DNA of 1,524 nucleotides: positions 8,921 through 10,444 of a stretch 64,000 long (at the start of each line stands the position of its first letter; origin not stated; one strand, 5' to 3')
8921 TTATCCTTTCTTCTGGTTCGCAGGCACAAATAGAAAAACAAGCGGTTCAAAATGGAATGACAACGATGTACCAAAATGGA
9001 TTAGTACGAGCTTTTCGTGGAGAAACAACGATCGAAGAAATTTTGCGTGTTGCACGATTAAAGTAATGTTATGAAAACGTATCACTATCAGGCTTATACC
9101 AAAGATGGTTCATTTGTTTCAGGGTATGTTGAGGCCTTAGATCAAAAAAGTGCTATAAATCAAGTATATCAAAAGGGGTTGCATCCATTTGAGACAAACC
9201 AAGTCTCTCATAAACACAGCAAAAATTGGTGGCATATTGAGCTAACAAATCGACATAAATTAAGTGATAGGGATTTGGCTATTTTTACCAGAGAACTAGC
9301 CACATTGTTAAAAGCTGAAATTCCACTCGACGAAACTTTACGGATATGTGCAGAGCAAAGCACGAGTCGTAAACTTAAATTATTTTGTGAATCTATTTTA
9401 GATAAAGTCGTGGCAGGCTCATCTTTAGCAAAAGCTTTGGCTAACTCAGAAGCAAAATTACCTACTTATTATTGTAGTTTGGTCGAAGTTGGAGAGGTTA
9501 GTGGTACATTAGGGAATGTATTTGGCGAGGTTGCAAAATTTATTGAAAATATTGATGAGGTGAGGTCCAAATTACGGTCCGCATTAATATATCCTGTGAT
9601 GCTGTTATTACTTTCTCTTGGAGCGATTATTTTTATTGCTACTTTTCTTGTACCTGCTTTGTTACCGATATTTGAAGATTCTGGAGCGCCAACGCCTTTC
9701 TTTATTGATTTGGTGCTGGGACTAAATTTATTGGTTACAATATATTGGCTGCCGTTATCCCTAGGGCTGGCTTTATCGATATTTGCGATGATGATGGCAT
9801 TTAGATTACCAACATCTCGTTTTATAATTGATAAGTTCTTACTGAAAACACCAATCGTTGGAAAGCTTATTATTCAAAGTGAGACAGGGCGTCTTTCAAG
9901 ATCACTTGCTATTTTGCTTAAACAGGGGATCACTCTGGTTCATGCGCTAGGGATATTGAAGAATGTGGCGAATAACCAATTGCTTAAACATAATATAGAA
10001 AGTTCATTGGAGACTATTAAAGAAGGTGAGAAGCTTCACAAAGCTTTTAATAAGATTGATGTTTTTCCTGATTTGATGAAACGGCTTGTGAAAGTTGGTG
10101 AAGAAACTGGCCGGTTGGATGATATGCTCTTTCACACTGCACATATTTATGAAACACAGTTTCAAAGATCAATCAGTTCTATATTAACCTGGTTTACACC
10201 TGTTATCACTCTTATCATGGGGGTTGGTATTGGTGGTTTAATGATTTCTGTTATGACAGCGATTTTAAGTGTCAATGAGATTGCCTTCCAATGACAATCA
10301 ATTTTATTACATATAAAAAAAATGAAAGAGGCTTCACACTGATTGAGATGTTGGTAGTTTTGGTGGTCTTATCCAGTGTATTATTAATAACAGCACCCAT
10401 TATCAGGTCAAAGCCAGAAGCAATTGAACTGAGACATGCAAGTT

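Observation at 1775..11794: Atypical type II secretion locus: two divergent operons, gspK separated from gspHIJ, no gspG or gspO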

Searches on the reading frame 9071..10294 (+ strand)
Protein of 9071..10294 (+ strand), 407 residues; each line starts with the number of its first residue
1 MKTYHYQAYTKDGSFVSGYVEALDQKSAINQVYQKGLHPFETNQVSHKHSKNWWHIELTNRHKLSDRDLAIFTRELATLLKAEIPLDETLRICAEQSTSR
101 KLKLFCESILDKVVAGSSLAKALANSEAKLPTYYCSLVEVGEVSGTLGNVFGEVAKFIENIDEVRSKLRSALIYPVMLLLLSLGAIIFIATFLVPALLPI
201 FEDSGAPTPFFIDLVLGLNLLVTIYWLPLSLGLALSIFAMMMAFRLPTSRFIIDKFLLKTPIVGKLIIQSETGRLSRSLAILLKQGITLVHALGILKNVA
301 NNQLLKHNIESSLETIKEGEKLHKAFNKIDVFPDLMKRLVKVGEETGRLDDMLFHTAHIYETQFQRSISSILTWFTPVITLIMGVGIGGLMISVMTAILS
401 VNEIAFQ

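Call 4: search_protein_families(library=pfam, proteins=[window:9071-10294:+], max_evalue=0.1)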
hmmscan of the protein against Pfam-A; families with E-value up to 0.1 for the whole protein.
window:9071-10294:+ (407 aa): 1 family
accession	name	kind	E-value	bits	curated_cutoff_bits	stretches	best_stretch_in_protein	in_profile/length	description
PF00482.28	T2SSF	-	1.7e-52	177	25.2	2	72-195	1-125/125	Type II secretion system (T2SS), protein F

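Call 5: search_protein_families(library=ncbifam, proteins=[window:9071-10294:+], max_evalue=0.1)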
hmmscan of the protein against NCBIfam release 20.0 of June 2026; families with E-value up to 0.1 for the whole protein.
window:9071-10294:+ (407 aa): 6 families
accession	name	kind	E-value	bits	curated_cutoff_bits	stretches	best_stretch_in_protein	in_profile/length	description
TIGR02120.1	GspF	equivalog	2.7e-99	333.1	424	1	4-403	1-399/401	type II secretion system inner membrane protein GspF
NF047826.1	T3SSXpsF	equivalog_domain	1.7e-72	244.5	650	1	1-400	1-399/405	type II secretion system protein XpsF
NF052607.1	T4PiliAsmPilCThrm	equivalog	3.7e-65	220.6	700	1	1-400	1-399/406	type IV pilus assembly protein PilC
NF052606.1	T4PiliAsmPilCMyx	equivalog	4.7e-62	210.2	700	1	3-402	21-415/419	type IV pilus assembly protein PilC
NF007861.0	PRK10573.1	equivalog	7.3e-58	196.5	401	1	3-399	6-392/401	protein transport protein HofC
NF041012.2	T4P_ComGB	equivalog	1.3e-38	133.2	240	1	71-395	5-324/332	competence type IV pilus assembly protein ComGB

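Call 14: find_homologous_proteins(query=window:9071-10294:+, max_evalue=1e-20)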
Query window:9071-10294:+ (407 aa): 3127 proteins with E <= 1e-20 among 8000 candidates; the best 120 are listed.
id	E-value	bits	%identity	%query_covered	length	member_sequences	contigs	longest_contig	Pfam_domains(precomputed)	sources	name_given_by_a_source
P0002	8.2e-259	876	98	100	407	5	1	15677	PF00482.29,PF28597.1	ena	-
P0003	5.4e-128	445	50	100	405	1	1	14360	PF00482.29,PF28597.1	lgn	-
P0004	7.9e-83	297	39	100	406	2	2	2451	PF00482.29,PF28597.1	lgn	-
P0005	1.4e-77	279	36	100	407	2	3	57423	PF00482.29,PF28597.1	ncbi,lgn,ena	-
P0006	3.1e-73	265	34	99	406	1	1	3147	PF00482.29,PF28597.1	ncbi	-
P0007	7.2e-72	261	34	100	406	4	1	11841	PF00482.29,PF28597.1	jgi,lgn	jgi:general secretion pathway protein F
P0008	3.1e-71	258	34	100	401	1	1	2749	PF00482.29,PF28597.1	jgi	jgi:general secretion pathway protein F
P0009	1.0e-70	257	35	99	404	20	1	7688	PF00482.29,PF28597.1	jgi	-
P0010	6.4e-70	254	36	99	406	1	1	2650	PF00482.29,PF28597.1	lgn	-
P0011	8.2e-70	254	34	100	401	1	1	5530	PF00482.29,PF28597.1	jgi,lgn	jgi:general secretion pathway protein F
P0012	1.8e-69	253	34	100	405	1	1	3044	PF00482.29,PF28597.1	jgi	jgi:general secretion pathway protein F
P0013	2.3e-69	252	33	99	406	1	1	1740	PF00482.29,PF28597.1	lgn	-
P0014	3.1e-69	252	34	100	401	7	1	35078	PF00482.29,PF28597.1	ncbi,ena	-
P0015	4.3e-69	251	33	100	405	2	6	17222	PF00482.29,PF28597.1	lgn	-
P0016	5.1e-69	251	34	100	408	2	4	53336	PF00482.29,PF28597.1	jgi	jgi:general secretion pathway protein F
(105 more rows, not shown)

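Call 16: find_encoding_contigs(protein=P0003, flank=10000, max_places=3)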
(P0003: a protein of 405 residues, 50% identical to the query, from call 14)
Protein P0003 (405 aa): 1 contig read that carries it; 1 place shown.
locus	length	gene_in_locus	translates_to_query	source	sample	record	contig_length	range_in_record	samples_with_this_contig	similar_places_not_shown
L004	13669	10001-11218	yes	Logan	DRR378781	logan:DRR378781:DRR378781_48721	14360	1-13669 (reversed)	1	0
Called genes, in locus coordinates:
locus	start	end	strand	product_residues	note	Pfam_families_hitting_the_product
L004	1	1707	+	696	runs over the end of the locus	PF10605:3HBOH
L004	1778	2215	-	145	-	PF07963:N_methyl (weak), PF08334:T2SSG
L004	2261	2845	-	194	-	PF01478:Peptidase_A24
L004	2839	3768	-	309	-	PF21687:T2SSK_1st, PF12836:HHH_3 (faint)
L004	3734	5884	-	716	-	PF21305:type_II_gspD_N0, PF03958:Secretin_N, PF00263:Secretin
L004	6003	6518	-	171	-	-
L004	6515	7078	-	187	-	PF10741:T2SSM_b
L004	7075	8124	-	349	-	PF05137:PilN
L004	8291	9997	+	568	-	PF05157:MshEN, PF00437:T2SSE, PF13173:AAA_14 (faint)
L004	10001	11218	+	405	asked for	PF28597:T2SSF_N, PF00482:T2SSF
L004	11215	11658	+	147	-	PF07963:N_methyl (weak), PF12019:GspH (weak)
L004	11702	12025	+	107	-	-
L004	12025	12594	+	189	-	PF07963:N_methyl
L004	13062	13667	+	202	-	?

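Call 17: find_encoding_contigs(protein=P0005, flank=10000, max_places=3)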
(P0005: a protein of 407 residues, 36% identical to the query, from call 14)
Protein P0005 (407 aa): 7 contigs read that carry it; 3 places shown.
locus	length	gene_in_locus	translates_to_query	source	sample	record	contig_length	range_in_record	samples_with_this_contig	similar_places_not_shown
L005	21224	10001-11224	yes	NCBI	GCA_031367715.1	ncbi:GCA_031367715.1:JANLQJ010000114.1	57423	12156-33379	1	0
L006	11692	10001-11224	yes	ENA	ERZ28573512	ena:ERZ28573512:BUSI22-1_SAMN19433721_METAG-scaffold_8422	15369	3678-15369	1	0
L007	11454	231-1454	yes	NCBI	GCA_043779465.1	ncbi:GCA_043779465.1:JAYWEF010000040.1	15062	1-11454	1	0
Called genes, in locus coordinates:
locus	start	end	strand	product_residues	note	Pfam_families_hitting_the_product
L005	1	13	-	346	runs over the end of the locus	PF13416:SBP_bac_8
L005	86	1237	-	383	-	PF00005:ABC_tran, PF08402:TOBE_2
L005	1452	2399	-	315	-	PF02630:SCO1-SenC, PF00034:Cytochrom_C, PF13442:Cytochrome_CBB3 (faint)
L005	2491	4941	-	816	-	PF07731:Cu-oxidase_2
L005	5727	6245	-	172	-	PF11356:T2SSC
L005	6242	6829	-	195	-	PF10741:T2SSM_b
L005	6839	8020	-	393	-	PF05137:PilN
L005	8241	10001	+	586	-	PF05157:MshEN, PF00437:T2SSE, PF25199:nSTAND_NTPase5 (faint)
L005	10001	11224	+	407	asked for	PF28597:T2SSF_N, PF00482:T2SSF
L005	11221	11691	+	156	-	-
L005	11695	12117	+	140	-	PF07963:N_methyl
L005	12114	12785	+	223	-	PF07963:N_methyl (weak), PF11612:T2SSJ (faint)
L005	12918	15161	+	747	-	PF21305:type_II_gspD_N0, PF03958:Secretin_N, PF00263:Secretin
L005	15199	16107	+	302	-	PF21687:T2SSK_1st, PF12836:HHH_3 (faint)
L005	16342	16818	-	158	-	PF07963:N_methyl (weak), PF08334:T2SSG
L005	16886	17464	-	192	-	PF01478:Peptidase_A24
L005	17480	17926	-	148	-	PF00072:Response_reg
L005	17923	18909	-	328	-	PF07730:HisKA_3 (weak), PF02518:HATPase_c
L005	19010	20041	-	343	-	PF14015:DUF4231 (weak)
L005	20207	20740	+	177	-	-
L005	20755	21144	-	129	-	PF00072:Response_reg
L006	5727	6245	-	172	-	PF11356:T2SSC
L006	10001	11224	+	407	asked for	PF28597:T2SSF_N, PF00482:T2SSF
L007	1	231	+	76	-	?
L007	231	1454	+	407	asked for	PF28597:T2SSF_N, PF00482:T2SSF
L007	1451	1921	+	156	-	-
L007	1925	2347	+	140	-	PF07963:N_methyl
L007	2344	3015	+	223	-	PF07963:N_methyl (weak), PF11612:T2SSJ (faint)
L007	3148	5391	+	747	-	PF21305:type_II_gspD_N0, PF03958:Secretin_N, PF00263:Secretin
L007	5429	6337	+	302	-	PF21687:T2SSK_1st, PF12836:HHH_3 (faint)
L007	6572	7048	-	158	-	PF07963:N_methyl (weak), PF08334:T2SSG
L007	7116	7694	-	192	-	PF01478:Peptidase_A24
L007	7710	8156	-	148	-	PF00072:Response_reg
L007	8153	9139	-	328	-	PF07730:HisKA_3 (weak), PF02518:HATPase_c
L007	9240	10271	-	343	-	PF14015:DUF4231 (weak)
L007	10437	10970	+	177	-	-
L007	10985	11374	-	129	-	PF00072:Response_reg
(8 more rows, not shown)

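Call 28: find_homologous_proteins(query=L004:1778-2215:-, max_evalue=1e-10)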
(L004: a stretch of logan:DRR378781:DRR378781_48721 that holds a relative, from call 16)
Query L004:1778-2215:- (145 aa): 1138 proteins with E <= 1e-10 among 1189 candidates; the best 120 are listed.
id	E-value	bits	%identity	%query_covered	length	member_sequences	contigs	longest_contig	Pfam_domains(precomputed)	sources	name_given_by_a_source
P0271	2.6e-90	318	100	100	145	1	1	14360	PF07963.18,PF08334.17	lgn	-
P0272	1.0e-87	310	96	100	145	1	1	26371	PF07963.18,PF08334.17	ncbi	-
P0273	1.9e-60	221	66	100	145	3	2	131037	PF07963.18,PF08334.17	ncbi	-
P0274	1.2e-59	219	73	97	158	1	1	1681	PF07963.18,PF22434.2,PF08334.17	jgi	jgi:general secretion pathway protein G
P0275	2.1e-59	218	70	97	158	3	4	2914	PF07963.18,PF22434.2,PF08334.17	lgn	-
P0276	3.4e-59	217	70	97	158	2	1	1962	PF07963.18,PF22434.2,PF08334.17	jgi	-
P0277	7.3e-59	216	68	94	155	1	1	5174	PF07963.18,PF22434.2,PF08334.17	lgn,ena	-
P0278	1.2e-58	215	71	99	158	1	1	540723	PF07963.18,PF22434.2,PF08334.17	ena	-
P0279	3.9e-58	214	72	92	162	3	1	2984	PF07963.18,PF22434.2,PF08334.17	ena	-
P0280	4.1e-58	214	71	98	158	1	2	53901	PF07963.18,PF22434.2,PF08334.17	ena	-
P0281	5.6e-58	213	71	97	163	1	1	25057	PF07963.18,PF08334.17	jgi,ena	jgi:general secretion pathway protein G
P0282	5.9e-58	213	70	99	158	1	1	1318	PF07963.18,PF08334.17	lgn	-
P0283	6.8e-58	213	71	94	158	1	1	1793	PF07963.18,PF22434.2,PF08334.17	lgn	-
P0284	8.2e-58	213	70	97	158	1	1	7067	PF07963.18,PF22434.2,PF08334.17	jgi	jgi:general secretion pathway protein G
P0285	8.5e-58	213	69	94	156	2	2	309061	PF07963.18,PF22434.2,PF08334.17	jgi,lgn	-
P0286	1.1e-57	212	69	97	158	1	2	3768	PF07963.18,PF22434.2,PF08334.17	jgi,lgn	-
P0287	1.2e-57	212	70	94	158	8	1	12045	PF07963.18,PF22434.2,PF08334.17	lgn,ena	-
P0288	1.8e-57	211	70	97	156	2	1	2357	PF07963.18,PF22434.2,PF08334.17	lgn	-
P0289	2.1e-57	211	70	97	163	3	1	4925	PF07963.18,PF22434.2,PF08334.17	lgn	-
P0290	2.3e-57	211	68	98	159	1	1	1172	PF07963.18,PF08334.17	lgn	-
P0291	2.4e-57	211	72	92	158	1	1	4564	PF07963.18,PF22434.2,PF08334.17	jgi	jgi:general secretion pathway protein G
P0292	2.5e-57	211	69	97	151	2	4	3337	PF07963.18,PF22434.2,PF08334.17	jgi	jgi:general secretion pathway protein G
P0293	3.6e-57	210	65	98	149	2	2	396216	PF07963.18,PF08334.17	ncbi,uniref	ncbi:type II secretion system major pseudopilin GspG [Rhodomicrobium sp. R_RK_3]|uniref:type II secr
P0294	3.7e-57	210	72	90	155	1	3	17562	PF07963.18,PF08334.17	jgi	jgi:general secretion pathway protein G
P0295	4.8e-57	210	70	96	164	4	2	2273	PF07963.18,PF22434.2,PF08334.17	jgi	jgi:general secretion pathway protein G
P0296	5.6e-57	210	67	99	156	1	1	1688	PF07963.18,PF22434.2,PF08334.17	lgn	-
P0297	7.9e-57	209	67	97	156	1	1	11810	PF07963.18,PF08334.17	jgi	jgi:general secretion pathway protein G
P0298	8.4e-57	209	71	92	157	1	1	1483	PF07963.18,PF08334.17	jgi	jgi:general secretion pathway protein G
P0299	1.1e-56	209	71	92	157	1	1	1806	PF07963.18,PF22434.2,PF08334.17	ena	-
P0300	1.4e-56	209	68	97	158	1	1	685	PF07963.18,PF22434.2,PF08334.17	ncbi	-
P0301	1.6e-56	208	71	92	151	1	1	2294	PF07963.18,PF08334.17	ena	-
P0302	1.6e-56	208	69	92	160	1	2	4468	PF07963.18,PF22434.2,PF08334.17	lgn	-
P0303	1.7e-56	208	71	92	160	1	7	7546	PF07963.18,PF08334.17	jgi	jgi:general secretion pathway protein G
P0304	1.8e-56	208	70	94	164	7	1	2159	PF07963.18,PF22434.2,PF08334.17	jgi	jgi:general secretion pathway protein G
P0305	1.9e-56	208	71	90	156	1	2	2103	PF07963.18,PF22434.2,PF08334.17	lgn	-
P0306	2.0e-56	208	70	94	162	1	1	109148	PF07963.18,PF22434.2,PF08334.17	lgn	-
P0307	2.2e-56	208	71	92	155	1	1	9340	PF07963.18,PF08334.17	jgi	jgi:general secretion pathway protein G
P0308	2.2e-56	208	71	92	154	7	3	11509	PF07963.18,PF08334.17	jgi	jgi:general secretion pathway protein G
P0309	2.4e-56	208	70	94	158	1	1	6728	PF07963.18,PF08334.17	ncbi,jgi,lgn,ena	jgi:general secretion pathway protein G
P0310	2.5e-56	208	68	97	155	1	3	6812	PF07963.18,PF22434.2,PF08334.17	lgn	-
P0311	2.7e-56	208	67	97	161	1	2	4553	PF07963.18,PF08334.17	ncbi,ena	-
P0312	2.8e-56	208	66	100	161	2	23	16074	PF07963.18,PF08334.17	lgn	-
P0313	3.1e-56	207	66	99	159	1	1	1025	PF07963.18,PF22434.2,PF08334.17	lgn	-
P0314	3.7e-56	207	67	97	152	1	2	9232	PF07963.18,PF08334.17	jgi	jgi:general secretion pathway protein G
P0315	4.6e-56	207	69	94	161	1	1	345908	PF07963.18,PF08334.17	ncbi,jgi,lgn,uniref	ncbi:type II secretion system major pseudopilin GspG [Hyphomicrobium sp.]|jgi:general secretion path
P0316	5.2e-56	207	68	92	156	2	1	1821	PF07963.18,PF22434.2,PF08334.17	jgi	jgi:general secretion pathway protein G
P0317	5.2e-56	207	67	99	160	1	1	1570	PF07963.18,PF22434.2,PF08334.17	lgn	-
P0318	5.4e-56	207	67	97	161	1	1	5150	PF07963.18,PF08334.17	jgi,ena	-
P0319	5.6e-56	207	71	92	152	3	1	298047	PF07963.18,PF08334.17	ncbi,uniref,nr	ncbi:type II secretion system major pseudopilin GspG [Hyphomicrobium sp.]|uniref:type II secretion s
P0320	5.6e-56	207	68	97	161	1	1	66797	PF07963.18,PF08334.17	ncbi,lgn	-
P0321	5.8e-56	207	71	92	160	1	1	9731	PF07963.18,PF08334.17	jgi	jgi:general secretion pathway protein G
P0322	6.5e-56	206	69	96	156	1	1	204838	PF07963.18,PF22434.2,PF08334.17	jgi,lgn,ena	-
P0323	6.9e-56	206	68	97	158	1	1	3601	PF07963.18,PF22434.2,PF08334.17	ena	-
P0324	9.1e-56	206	69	97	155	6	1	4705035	PF08334.17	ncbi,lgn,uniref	ncbi:type II secretion system major pseudopilin GspG [Hyphomicrobium sp. DY-1]|uniref:type II secret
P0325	9.4e-56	206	69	99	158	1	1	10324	PF07963.18,PF22434.2,PF08334.17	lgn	-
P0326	1.0e-55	206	67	97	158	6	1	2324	PF07963.18,PF22434.2,PF08334.17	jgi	jgi:general secretion pathway protein G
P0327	1.1e-55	206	71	92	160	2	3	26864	PF07963.18,PF08334.17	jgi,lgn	jgi:general secretion pathway protein G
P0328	1.1e-55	206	68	94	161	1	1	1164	PF07963.18,PF08334.17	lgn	-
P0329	1.2e-55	206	64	100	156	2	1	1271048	PF07963.18,PF22434.2,PF08334.17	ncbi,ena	-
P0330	1.2e-55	206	65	98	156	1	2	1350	PF07963.18,PF22434.2,PF08334.17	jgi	jgi:general secretion pathway protein G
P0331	1.4e-55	205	70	91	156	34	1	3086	PF07963.18,PF22434.2,PF08334.17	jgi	jgi:general secretion pathway protein G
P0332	1.4e-55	205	70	96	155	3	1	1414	PF07963.18,PF08334.17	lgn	-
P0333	1.5e-55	205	66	99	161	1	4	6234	PF07963.18,PF08334.17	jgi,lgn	-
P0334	1.5e-55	205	66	97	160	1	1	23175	PF07963.18,PF22434.2,PF08334.17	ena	-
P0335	1.5e-55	205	71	92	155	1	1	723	PF07963.18,PF22434.2,PF08334.17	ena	-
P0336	1.6e-55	205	65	98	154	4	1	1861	PF07963.18,PF08334.17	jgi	jgi:general secretion pathway protein G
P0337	1.7e-55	205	70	92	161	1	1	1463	PF07963.18,PF08334.17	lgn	-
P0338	1.7e-55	205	67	97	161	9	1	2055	PF07963.18,PF22434.2,PF08334.17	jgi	jgi:general secretion pathway protein G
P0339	1.7e-55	205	69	90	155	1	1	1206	PF07963.18,PF22434.2,PF08334.17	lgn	-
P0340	1.8e-55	205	67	94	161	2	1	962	PF07963.18,PF08334.17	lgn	-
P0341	1.8e-55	205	68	95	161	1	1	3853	PF07963.18,PF08334.17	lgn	-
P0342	2.0e-55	205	65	92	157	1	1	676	PF07963.18,PF22434.2,PF08334.17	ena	-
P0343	2.1e-55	205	65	99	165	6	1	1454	PF07963.18,PF08334.17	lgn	-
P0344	2.5e-55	205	68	94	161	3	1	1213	PF07963.18,PF08334.17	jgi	jgi:general secretion pathway protein G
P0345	2.6e-55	204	70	92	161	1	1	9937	PF07963.18,PF08334.17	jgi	jgi:general secretion pathway protein G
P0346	3.0e-55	204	64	97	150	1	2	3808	PF07963.18,PF08334.17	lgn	-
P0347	3.6e-55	204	69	92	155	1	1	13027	PF07963.18,PF08334.17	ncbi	-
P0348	3.6e-55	204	67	97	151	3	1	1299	PF07963.18,PF08334.17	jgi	-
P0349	3.7e-55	204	63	100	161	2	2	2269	PF07963.18,PF08334.17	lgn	-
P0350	3.7e-55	204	68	92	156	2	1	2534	PF07963.18,PF22434.2,PF08334.17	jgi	jgi:general secretion pathway protein G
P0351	3.9e-55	204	68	94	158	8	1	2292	PF07963.18,PF08334.17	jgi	jgi:general secretion pathway protein G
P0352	4.1e-55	204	69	92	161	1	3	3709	PF07963.18,PF08334.17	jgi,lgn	jgi:general secretion pathway protein G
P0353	4.2e-55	204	68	94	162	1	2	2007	PF07963.18,PF08334.17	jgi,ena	jgi:general secretion pathway protein G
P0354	4.7e-55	204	68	94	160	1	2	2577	PF07963.18,PF08334.17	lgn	-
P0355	4.7e-55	204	70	92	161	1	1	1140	PF07963.18,PF08334.17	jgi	-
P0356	4.8e-55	204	66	97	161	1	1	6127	PF07963.18,PF08334.17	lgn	-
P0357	4.8e-55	204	66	97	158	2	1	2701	PF07963.18,PF22434.2,PF08334.17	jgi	jgi:general secretion pathway protein G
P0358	5.2e-55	203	70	92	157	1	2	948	PF07963.18,PF22434.2,PF08334.17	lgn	-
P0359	5.2e-55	203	63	100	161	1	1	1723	PF07963.18,PF08334.17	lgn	-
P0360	6.3e-55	203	69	92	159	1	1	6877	PF07963.18,PF08334.17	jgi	jgi:general secretion pathway protein G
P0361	6.5e-55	203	67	96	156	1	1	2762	PF07963.18,PF08334.17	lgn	-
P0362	6.7e-55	203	71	92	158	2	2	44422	PF07963.18,PF22434.2,PF08334.17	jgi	jgi:general secretion pathway protein G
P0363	6.7e-55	203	66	97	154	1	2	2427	PF07963.18,PF08334.17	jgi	jgi:general secretion pathway protein G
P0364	7.1e-55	203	66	97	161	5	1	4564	PF07963.18,PF08334.17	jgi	jgi:general secretion pathway protein G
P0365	7.2e-55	203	68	96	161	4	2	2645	PF07963.18,PF08334.17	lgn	-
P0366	8.1e-55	203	68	92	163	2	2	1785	PF07963.18,PF08334.17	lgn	-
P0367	8.6e-55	203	66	97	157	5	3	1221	PF07963.18,PF08334.17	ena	-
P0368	9.2e-55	203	70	92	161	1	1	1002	PF07963.18,PF08334.17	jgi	jgi:general secretion pathway protein G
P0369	1.2e-54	202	63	99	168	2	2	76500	PF07963.18,PF08334.17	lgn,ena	-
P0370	1.2e-54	202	65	97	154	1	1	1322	PF07963.18,PF08334.17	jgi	jgi:general secretion pathway protein G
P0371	1.3e-54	202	70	92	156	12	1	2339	PF07963.18,PF22434.2,PF08334.17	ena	-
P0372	1.4e-54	202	65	97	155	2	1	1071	PF07963.18,PF08334.17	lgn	-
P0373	1.4e-54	202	68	96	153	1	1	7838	PF07963.18,PF22434.2,PF08334.17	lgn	-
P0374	1.4e-54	202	68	96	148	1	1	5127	PF07963.18,PF08334.17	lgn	-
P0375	1.5e-54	202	66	97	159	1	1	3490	PF07963.18,PF08334.17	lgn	-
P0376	1.7e-54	202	69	92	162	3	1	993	PF07963.18,PF22434.2,PF08334.17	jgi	jgi:general secretion pathway protein G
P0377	2.1e-54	201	66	92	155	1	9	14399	PF07963.18,PF08334.17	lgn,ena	-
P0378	2.2e-54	201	66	97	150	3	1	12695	PF07963.18,PF08334.17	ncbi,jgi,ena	-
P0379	2.2e-54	201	64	99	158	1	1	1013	PF07963.18,PF08334.17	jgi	jgi:general secretion pathway protein G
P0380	2.3e-54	201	64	97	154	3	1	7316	PF07963.18,PF08334.17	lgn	-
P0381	2.5e-54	201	69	92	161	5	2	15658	PF07963.18,PF22434.2,PF08334.17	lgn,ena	-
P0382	2.6e-54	201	68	92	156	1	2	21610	PF07963.18,PF08334.17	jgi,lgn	jgi:general secretion pathway protein G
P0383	2.7e-54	201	68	92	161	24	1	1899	PF07963.18,PF22434.2,PF08334.17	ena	-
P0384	2.8e-54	201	68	92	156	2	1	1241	PF07963.18,PF22434.2,PF08334.17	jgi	jgi:general secretion pathway protein G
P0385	2.8e-54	201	69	92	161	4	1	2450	PF07963.18,PF22434.2,PF08334.17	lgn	-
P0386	3.2e-54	201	65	98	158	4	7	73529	PF07963.18,PF22434.2,PF08334.17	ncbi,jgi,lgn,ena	jgi:general secretion pathway protein G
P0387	3.3e-54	201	66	94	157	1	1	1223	PF07963.18,PF08334.17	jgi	jgi:general secretion pathway protein G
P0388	3.4e-54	201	63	99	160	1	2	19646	PF07963.18,PF08334.17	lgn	-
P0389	3.5e-54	201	65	98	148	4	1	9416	PF07963.18,PF08334.17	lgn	-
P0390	3.8e-54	201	64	99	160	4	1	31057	PF07963.18,PF08334.17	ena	-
